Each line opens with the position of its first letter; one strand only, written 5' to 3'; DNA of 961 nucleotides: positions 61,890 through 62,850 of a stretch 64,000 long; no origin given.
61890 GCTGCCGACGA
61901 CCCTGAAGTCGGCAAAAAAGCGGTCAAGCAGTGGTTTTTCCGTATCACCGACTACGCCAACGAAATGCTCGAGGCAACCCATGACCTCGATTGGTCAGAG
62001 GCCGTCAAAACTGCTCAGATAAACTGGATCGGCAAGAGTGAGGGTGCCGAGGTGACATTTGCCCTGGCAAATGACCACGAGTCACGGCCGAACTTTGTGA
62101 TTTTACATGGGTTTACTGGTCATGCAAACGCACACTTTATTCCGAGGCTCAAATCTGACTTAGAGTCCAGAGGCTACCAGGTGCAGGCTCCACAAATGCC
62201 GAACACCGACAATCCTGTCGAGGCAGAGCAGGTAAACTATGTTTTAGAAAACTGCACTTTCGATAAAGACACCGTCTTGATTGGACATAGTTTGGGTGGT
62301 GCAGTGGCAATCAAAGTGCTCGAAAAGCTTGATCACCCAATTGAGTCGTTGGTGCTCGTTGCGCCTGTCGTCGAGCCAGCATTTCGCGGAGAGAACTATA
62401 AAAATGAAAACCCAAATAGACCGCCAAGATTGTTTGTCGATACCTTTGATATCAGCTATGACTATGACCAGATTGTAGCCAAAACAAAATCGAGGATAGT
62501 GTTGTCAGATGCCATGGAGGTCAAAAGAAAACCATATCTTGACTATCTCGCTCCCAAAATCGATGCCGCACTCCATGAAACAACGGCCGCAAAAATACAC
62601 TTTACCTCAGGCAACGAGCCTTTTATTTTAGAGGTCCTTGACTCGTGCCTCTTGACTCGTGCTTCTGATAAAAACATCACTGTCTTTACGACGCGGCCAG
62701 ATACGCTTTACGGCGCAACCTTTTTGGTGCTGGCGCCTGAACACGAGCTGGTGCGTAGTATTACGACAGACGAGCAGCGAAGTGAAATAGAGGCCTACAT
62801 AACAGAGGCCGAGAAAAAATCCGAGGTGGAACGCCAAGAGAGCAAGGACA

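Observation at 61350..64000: Leucyl-tRNA synthetase decorated with an alpha/beta-hydrolase domain and a Nudix-like domain at the two hinges of the CP1 editing domain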

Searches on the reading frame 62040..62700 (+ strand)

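Call 3: search_protein_families(library=pfam, proteins=[window:62040-62700:+], max_evalue=1)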
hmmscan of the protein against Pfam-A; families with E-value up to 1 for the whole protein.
window:62040-62700:+ (220 aa): 16 families
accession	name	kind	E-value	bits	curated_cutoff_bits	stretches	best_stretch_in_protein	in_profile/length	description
PF00561.26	Abhydrolase_1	-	5.4e-10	39.8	25.8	1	17-115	1-107/245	alpha/beta hydrolase fold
PF06821.19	Ser_hydrolase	-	9e-10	39.2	22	1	19-149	1-132/172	Serine hydrolase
PF12697.13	Abhydrolase_6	-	3e-08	35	26.3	1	19-131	1-114/217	Alpha/beta hydrolase family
PF12146.15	Hydrolase_4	-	8.2e-08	32.3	27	1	76-114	76-114/239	Serine aminopeptidase, S33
PF12695.13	Abhydrolase_5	-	5.4e-05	23.5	27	1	37-109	18-89/164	Alpha/beta hydrolase family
PF10230.15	LIDHydrolase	-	0.00028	21.2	27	1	64-118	71-127/262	Lipid-droplet associated hydrolase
PF05728.18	UPF0227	-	0.00093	19.6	21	1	20-127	3-107/187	Uncharacterised protein family (UPF0227)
PF07819.20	PGAP1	-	0.0086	16.3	24.3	1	75-114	90-133/233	PGAP1-like alpha/beta domain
PF00756.26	Esterase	-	0.01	16.1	22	1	49-114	87-153/251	Putative esterase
PF01764.32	Lipase_3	-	0.048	14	22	1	68-91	56-78/140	Lipase (class 3)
PF05990.18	DUF900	-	0.059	13.3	20.5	1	68-152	86-179/232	Alpha/beta hydrolase of unknown function (DUF900)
PF20408.4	Abhydrolase_11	-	0.099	12.8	27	1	53-97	53-97/193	Alpha/beta hydrolase domain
PF02450.21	LCAT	-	0.12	12.1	21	0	75-97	120-142/392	Lecithin:cholesterol acyltransferase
PF00975.26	Thioesterase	-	0.14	12.8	26.4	1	79-108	69-101/226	Thioesterase domain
PF02089.21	Palm_thioest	-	0.14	12.3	26.8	1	20-107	3-106/254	Palmitoyl protein thioesterase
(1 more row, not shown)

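Call 4: search_protein_families(library=ncbifam, proteins=[window:62040-62700:+], max_evalue=1)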
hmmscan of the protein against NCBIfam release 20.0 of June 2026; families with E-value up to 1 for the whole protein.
window:62040-62700:+ (220 aa): 17 families
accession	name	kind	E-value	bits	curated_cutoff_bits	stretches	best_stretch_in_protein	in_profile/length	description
NF011457.0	PRK14875.1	equivalog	1e-07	31.3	307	1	12-110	128-232/372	acetoin dehydrogenase dihydrolipoyllysine-residue acetyltransferase subunit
TIGR03695.1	menH_SHCHC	equivalog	2.7e-05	23.7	208.55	1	16-107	2-102/252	2-succinyl-6-hydroxy-2,4-cyclohexadiene-1-carboxylate synthase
NF007954.0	PRK10673.1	equivalog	0.00011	21.6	399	1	40-110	49-117/255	esterase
NF008340.0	PRK11126.1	equivalog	0.00046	19.5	261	1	10-114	8-112/255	2-succinyl-6-hydroxy-2,4-cyclohexadiene-1-carboxylate synthase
TIGR01738.1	bioH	equivalog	0.00079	19.1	206.95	1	17-112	5-101/245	pimeloyl-ACP methyl ester esterase BioH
NF008291.0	PRK11071.1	equivalog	0.0027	17.4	252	1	19-125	4-107/193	esterase YqiA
NF050089.1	i_nPHAscl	equivalog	0.0036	16.4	300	1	76-129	84-134/288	intracellular short-chain-length polyhydroxyalkanoate depolymerase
NF045948.1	ProImpepThrmp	equivalog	0.013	15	500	1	2-105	11-124/291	proline iminopeptidase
NF041096.1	esterase_EstD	equivalog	0.038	13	600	1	68-111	233-275/421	esterase EstD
NF047577.1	quino_deg_MhqD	equivalog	0.049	13.3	325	0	73-110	89-127/195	methylhydroquinone degradation carboxylesterase MhqD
NF058580.1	lipase_V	equivalog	0.062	12.9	300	1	62-95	77-109/230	EstV family lipase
TIGR03611.1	RutD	equivalog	0.068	12.5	238.5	1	62-108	67-112/258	pyrimidine utilization protein D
TIGR03056.1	bchO_mg_che_rel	equivalog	0.073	12.1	172.55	1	18-97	30-116/278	alpha/beta fold hydrolase BchO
NF001965.0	PRK00742.1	subfamily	0.074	12.2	293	1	60-108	151-200/357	chemotaxis-specific protein-glutamate methyltransferase CheB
NF051488.1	bifunc_PcaDC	exception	0.091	11.9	390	1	61-108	64-110/375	bifunctional 3-oxoadipate enol-lactonase/4-carboxymuconolactone decarboxylase PcaDC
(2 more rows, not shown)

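Call 40: search_solved_structures(query=A1, max_evalue=1, show_alignments=2)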
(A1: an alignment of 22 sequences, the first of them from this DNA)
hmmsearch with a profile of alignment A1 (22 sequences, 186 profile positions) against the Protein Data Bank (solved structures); distinct sequences matched with E-value up to 1: 72 (the best 60 are shown).
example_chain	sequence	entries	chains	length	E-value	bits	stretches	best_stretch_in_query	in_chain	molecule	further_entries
1uxo_A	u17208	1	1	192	2e-24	89.5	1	11-166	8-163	Putative hydrolase YdeN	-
9fcr_A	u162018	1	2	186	2.5e-12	50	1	22-166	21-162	Serine hydrolase RBBP9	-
2qs9_A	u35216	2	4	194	2.9e-12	49.8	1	22-166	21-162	Retinoblastoma-binding protein 9 | Serine hydrolase RBBP9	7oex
6tj2_A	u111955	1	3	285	2.9e-06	30.3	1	4-102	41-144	Alpha/beta hydrolase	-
6nkg_A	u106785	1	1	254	5.6e-05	26.1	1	7-158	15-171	Lip_vut5, C4L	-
8ftp_A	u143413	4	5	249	8.2e-05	25.5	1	7-159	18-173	Alpha/beta fold hydrolase | Fluorophosphonate-binding serine hydrolase H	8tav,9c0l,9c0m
5h3h_A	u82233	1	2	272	9.3e-05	25.4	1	9-114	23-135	Abhydrolase domain-containing protein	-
1y7h_A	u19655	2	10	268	0.00011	25.1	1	8-106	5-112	salicylic acid-binding protein 2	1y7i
1xkl_A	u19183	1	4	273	0.00012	25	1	8-106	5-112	salicylic acid-binding protein 2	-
3bdv_A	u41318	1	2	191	0.00015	24.6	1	69-112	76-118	Uncharacterized protein DUF1234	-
9h0z_A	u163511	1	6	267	0.0002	24.3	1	53-103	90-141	Serine aminopeptidase S33 domain-containing protein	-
7q4h_A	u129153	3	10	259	0.00052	22.9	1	53-103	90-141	Hydrolase_4 domain-containing protein | Serine aminopeptidase S33 domain-containing protein | Prolyl oligopeptidase family protein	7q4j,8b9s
10bv_A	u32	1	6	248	0.00066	22.6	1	11-104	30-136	Chlorogenic acid esterase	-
8slj_A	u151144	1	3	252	0.00069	22.5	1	11-104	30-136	Alpha/beta hydrolase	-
8skm_A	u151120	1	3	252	0.00069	22.5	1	11-104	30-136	Chlorogenic acid esterase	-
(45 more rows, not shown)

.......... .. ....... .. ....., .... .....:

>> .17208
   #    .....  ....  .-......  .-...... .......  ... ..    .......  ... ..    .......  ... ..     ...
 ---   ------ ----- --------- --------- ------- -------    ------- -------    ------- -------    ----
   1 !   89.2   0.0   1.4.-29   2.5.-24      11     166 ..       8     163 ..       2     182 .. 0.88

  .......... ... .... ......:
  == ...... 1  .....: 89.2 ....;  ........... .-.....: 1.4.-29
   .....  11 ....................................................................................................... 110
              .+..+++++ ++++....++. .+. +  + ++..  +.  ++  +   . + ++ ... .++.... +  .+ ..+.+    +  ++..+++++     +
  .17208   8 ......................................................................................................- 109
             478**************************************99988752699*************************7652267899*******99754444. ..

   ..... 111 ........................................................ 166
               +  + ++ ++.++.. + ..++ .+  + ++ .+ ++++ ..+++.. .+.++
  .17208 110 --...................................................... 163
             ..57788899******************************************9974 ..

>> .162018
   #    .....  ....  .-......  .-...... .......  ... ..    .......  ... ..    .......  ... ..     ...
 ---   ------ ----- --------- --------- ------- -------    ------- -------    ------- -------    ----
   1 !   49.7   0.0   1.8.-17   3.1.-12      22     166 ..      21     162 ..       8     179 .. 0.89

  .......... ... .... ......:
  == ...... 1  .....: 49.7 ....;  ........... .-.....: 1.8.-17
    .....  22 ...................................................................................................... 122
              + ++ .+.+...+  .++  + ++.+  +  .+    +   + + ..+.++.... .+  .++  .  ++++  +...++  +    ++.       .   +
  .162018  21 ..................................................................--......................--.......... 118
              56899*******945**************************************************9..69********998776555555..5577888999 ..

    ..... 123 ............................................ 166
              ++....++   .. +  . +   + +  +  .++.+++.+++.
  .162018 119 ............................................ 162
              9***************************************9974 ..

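Call 46: predict_structure(alignment_id=A1)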
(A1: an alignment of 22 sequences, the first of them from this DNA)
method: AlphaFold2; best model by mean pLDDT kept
length: 204 residues; sequences in the alignment: 22
mean_pLDDT: 94.8   pTM: 0.91
mean pLDDT of the five models: 94.8, 94.3, 94.2, 93.9, 93.5
residues with pLDDT >= 90: 187; 70-90: 9; 50-70: 5; < 50: 3
segments of 3 or more residues with pLDDT < 50: 1-3
pLDDT, mean of each block of 10 residues (from residue 1): 66 97 98 97 97 98 98 98 98 98 97 94 95 97 98 97 98 98 98 89 69
secondary structure, 60 per line:
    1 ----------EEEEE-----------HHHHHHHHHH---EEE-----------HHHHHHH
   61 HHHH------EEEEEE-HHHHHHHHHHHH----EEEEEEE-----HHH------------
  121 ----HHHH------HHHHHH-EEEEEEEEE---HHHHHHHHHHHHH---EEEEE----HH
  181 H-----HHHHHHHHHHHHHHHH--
elements in order: E11-15 H27-36 E40-42 H54-64 E71-76 H78-89 E94-100 H125-128 H135-140 E142-150 H154-166 E170-174 H187-202

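Call 50: find_homologous_proteins(query=A1, max_evalue=0.00001)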
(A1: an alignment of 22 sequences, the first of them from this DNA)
Query A1 (22 sequences) (204 aa, profile of the alignment): 85 proteins with E <= 0.00001 among 3714 candidates.
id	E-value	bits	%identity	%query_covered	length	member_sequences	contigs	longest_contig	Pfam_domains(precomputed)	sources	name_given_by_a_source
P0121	2.0e-56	209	44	89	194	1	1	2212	PF12695.14,PF06821.20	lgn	-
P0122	4.3e-56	207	51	72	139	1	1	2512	PF00561.27,PF06821.20,PF12146.16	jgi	jgi:predicted alpha/beta hydrolase family esterase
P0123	1.2e-55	206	43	89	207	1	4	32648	PF06821.20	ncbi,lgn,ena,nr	ncbi:alpha/beta hydrolase [Candidatus Saccharibacteria bacterium]|nr:alpha/beta hydrolase [Candidatu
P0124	1.4e-55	206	45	89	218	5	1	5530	PF12695.14,PF00561.27,PF06821.20,PF12146.16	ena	-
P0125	1.6e-54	202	43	89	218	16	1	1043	PF00561.27,PF06821.20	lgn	-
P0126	1.7e-54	202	43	89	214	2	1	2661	PF00561.27,PF06821.20,PF12146.16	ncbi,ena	-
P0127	7.2e-54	200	44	94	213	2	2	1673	PF12695.14,PF00561.27,PF06821.20,PF12146.16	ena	-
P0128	1.3e-53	199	44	89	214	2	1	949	PF00561.27,PF06821.20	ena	-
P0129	1.7e-53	199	43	89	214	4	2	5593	PF12146.16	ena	-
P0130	2.2e-53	199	42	89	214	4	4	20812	PF06821.20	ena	-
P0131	2.5e-53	198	43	89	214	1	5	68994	PF00561.27,PF06821.20,PF12146.16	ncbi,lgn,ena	-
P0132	4.1e-53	198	42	89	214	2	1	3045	PF00561.27,PF06821.20,PF12146.16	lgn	-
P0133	1.8e-52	196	41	89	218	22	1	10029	PF12695.14,PF00561.27,PF06821.20,PF12146.16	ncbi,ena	-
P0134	1.9e-52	196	44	89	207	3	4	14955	PF06821.20,PF12146.16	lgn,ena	-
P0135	2.1e-52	195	41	89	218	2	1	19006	PF06821.20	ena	-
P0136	8.8e-44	167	30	87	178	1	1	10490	PF12697.14,PF12695.14,PF00561.27,PF06821.20,PF12146.16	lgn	-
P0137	1.9e-43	166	56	52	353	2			PF09334.18,PF00133.29,PF00561.27,PF06821.20,PF12146.16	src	-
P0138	4.7e-43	165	32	90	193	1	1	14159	PF12697.14,PF00561.27,PF06821.20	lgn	-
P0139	6.8e-43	164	31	94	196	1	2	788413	PF00561.27,PF06821.20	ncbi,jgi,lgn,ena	ncbi:MAG: alpha/beta hydrolase [archaeon]|jgi:hypothetical protein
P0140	3.9e-41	159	47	68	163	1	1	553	PF00561.27,PF06821.20,PF12146.16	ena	-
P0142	1.4e-36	144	28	91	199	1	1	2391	PF00561.27,PF06821.20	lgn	-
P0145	2.8e-30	123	41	46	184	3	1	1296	PF00561.27,PF06821.20,PF12146.16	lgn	-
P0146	1.0e-27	115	42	45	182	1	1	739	PF00561.27,PF06821.20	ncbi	-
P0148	1.6e-26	111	41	45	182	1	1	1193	PF00561.27,PF06821.20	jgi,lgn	jgi:predicted alpha/beta hydrolase family esterase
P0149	4.1e-26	110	41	45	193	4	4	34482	PF12697.14,PF00561.27,PF06821.20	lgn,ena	-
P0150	7.3e-26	109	45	45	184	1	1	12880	PF12697.14,PF10230.16,PF00561.27,PF06821.20,PF12146.16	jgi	jgi:uncharacterized protein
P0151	1.3e-25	108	33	67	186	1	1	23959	PF12697.14,PF00561.27,PF06821.20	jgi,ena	-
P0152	2.8e-25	107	36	58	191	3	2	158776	PF12697.14,PF00561.27,PF06821.20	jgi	jgi:predicted alpha/beta hydrolase family esterase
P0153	2.9e-25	107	41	45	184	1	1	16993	PF12697.14,PF00561.27,PF06821.20,PF12146.16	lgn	-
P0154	3.9e-25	107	39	45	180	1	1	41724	PF12697.14,PF00561.27,PF06821.20,PF12146.16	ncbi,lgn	-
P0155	7.3e-25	106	39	45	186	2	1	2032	PF12697.14,PF00561.27,PF06821.20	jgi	jgi:predicted alpha/beta hydrolase family esterase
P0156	1.6e-24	105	40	45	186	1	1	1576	PF12697.14,PF00561.27,PF06821.20,PF12146.16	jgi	jgi:predicted alpha/beta hydrolase family esterase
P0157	1.7e-24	104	37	67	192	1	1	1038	PF12697.14,PF00561.27,PF06821.20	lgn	-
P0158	4.3e-24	103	39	45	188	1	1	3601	PF12697.14,PF00561.27,PF06821.20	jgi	-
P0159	5.4e-24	103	34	65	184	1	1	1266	PF12697.14,PF00561.27,PF06821.20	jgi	-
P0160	5.6e-24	103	36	67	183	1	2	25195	PF12697.14,PF00561.27,PF06821.20,PF12146.16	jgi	-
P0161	5.9e-24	103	39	45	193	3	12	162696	PF00561.27,PF06821.20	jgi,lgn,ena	-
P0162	6.0e-24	103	35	55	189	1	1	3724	PF12697.14,PF00561.27,PF06821.20,PF12146.16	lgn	-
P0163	6.9e-24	102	36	67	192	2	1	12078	PF12697.14,PF12695.14,PF00561.27,PF06821.20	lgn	-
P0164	1.5e-23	101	39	52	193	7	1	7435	PF12697.14,PF00561.27,PF06821.20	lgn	-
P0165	1.8e-23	101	31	68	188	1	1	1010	PF12697.14,PF12695.14,PF00561.27,PF06821.20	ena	-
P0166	1.8e-23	101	42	45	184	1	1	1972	PF12697.14,PF00561.27,PF06821.20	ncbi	-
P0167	1.9e-23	101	43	39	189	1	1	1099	PF12697.14,PF00561.27,PF06821.20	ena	-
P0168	2.9e-23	100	34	45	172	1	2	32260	PF12697.14,PF00561.27,PF06821.20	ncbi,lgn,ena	-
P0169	3.0e-23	100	35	46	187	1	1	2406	PF12697.14,PF00561.27,PF00975.27,PF06821.20,PF12146.16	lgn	-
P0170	4.0e-23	100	40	45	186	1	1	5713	PF12697.14,PF12695.14,PF00561.27,PF06821.20,PF12146.16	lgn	-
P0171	5.4e-23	100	36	46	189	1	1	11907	PF12697.14,PF00561.27,PF06821.20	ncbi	-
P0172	8.2e-23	99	39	43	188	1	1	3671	PF12697.14,PF00561.27,PF06821.20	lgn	-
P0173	9.6e-23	99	29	67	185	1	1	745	PF12697.14,PF00561.27,PF06821.20,PF12146.16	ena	-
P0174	1.4e-22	98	40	44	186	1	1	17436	PF12697.14,PF00561.27,PF06821.20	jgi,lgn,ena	-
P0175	3.4e-22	97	32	67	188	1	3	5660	PF12697.14,PF00561.27,PF06821.20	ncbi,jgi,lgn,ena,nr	ncbi:hypothetical protein AMJ49_06455 [Parcubacteria bacterium DG_74_2]|nr:MAG: hypothetical protein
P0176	1.0e-21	95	29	66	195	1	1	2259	PF12697.14,PF00561.27,PF06821.20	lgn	-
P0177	1.4e-21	95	34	68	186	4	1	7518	PF12697.14,PF00561.27,PF06821.20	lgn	-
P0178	1.5e-21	95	37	46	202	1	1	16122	PF12697.14,PF00561.27,PF06821.20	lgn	-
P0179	2.4e-21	94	35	44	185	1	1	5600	PF12697.14,PF00561.27,PF06821.20,PF12146.16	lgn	-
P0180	2.6e-21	94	32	46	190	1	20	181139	PF06821.20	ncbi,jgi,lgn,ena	jgi:uncharacterized protein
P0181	3.9e-21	94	35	66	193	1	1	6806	PF12697.14,PF00561.27,PF06821.20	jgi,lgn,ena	-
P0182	5.2e-21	93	33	66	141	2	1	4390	PF12697.14,PF00561.27,PF06821.20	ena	-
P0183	7.9e-21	93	33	68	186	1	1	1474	PF12697.14,PF00561.27,PF06821.20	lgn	-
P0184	8.3e-21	92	35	44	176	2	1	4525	PF12697.14,PF00561.27,PF06821.20,PF12146.16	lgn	-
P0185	1.0e-20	92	33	41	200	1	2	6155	PF12697.14,PF00561.27,PF06821.20,PF07819.20,PF12146.16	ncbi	-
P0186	1.1e-20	92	28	66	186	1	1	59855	PF10230.16,PF06821.20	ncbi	-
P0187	1.2e-20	92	31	45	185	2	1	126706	PF12697.14,PF00561.27,PF06821.20,PF07819.20,PF12146.16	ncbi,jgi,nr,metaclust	ncbi:hypothetical protein AMJ57_04480 [Parcubacteria bacterium SG8_24]|nr:MAG: hypothetical protein 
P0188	4.3e-20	90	34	44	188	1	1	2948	PF12697.14,PF00561.27,PF06821.20,PF12146.16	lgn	-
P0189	9.1e-20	89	34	44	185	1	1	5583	PF12697.14,PF00561.27,PF06821.20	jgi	jgi:hypothetical protein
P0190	1.7e-19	88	28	94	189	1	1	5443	PF12697.14,PF00561.27,PF06821.20,PF12146.16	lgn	-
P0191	2.0e-19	88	34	50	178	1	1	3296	PF12697.14,PF00561.27,PF06821.20,PF12146.16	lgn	-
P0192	5.2e-19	87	37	43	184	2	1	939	PF12697.14,PF00561.27,PF06821.20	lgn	-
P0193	7.2e-19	86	38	46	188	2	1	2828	PF12697.14,PF00561.27,PF06821.20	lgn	-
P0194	1.2e-18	85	31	78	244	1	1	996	PF00561.27,PF06821.20,PF12146.16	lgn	-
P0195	5.5e-18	83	34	45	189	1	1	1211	PF00561.27,PF06821.20,PF12146.16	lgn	-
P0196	1.4e-17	82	37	46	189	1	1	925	PF00561.27,PF06821.20,PF12146.16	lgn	-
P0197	3.9e-17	80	33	59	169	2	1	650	PF12697.14,PF00561.27,PF06821.20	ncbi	-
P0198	8.4e-17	79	26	83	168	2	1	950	PF12697.14,PF12695.14,PF00561.27,PF06821.20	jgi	jgi:predicted alpha/beta hydrolase family esterase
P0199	2.2e-16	78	32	48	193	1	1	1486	PF06821.20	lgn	-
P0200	2.3e-16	78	33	45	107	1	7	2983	PF12697.14,PF12695.14,PF00561.27,PF06821.20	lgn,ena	-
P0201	6.6e-15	73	35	39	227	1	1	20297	PF12697.14,PF06821.20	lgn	-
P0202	1.1e-14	73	38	39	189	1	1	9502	PF00561.27,PF06821.20,PF12146.16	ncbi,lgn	ncbi:MAG: RBBP9/YdeN family alpha/beta hydrolase [Candidatus Pacearchaeota archaeon]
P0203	3.8e-10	58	38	33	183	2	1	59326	PF12697.14,PF00561.27,PF06821.20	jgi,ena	jgi:predicted alpha/beta hydrolase family esterase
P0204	8.6e-10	57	32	37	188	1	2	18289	PF06821.20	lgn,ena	-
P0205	4.2e-6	44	43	27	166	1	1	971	PF12697.14,PF00561.27,PF06821.20,PF12146.16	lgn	-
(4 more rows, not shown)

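Call 51: find_encoding_contigs(protein=P0131, flank=6000, max_places=4)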
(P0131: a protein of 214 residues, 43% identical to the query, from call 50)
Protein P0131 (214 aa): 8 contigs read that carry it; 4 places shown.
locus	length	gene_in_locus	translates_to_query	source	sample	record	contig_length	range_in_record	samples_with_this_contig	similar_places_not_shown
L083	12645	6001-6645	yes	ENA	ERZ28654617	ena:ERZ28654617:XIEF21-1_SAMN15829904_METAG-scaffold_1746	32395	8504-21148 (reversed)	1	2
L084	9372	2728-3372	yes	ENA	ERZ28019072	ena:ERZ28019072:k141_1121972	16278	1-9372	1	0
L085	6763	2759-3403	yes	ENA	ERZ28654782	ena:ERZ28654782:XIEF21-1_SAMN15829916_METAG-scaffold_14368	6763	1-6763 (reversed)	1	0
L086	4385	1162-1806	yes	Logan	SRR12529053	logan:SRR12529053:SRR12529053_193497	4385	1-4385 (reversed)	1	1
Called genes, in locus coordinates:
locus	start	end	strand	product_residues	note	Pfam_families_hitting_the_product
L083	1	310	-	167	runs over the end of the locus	PF04229:GrpB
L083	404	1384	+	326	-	PF03162:Y_phosphatase2, PF22784:PTP-SAK (weak), PF00782:DSPc (faint), PF13350:Y_phosphatase3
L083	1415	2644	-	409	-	-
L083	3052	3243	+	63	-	PF04014:MazE_antitoxin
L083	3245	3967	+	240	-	PF02463:SMC_N (faint), PF00005:ABC_tran, PF13304:AAA_21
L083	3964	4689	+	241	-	PF01061:ABC2_membrane, PF12698:ABC2_membrane_3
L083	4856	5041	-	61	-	-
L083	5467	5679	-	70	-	-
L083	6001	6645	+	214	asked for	PF00561:Abhydrolase_1 (weak), PF06821:Ser_hydrolase, PF12146:Hydrolase_4 (faint)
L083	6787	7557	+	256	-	PF03372:Exo_endo_phos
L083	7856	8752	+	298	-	-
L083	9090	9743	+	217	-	-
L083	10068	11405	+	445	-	PF13393:tRNA-synt_His, PF00587:tRNA-synt_2b, PF03129:HGTP_anticodon (weak)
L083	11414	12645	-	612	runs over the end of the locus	PF00664:ABC_membrane, PF00005:ABC_tran, PF02463:SMC_N (weak)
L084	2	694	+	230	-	?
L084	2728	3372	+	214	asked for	PF00561:Abhydrolase_1 (weak), PF06821:Ser_hydrolase, PF12146:Hydrolase_4 (faint)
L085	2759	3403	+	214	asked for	PF00561:Abhydrolase_1 (weak), PF06821:Ser_hydrolase, PF12146:Hydrolase_4 (faint)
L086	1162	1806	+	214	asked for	PF00561:Abhydrolase_1 (weak), PF06821:Ser_hydrolase, PF12146:Hydrolase_4 (faint)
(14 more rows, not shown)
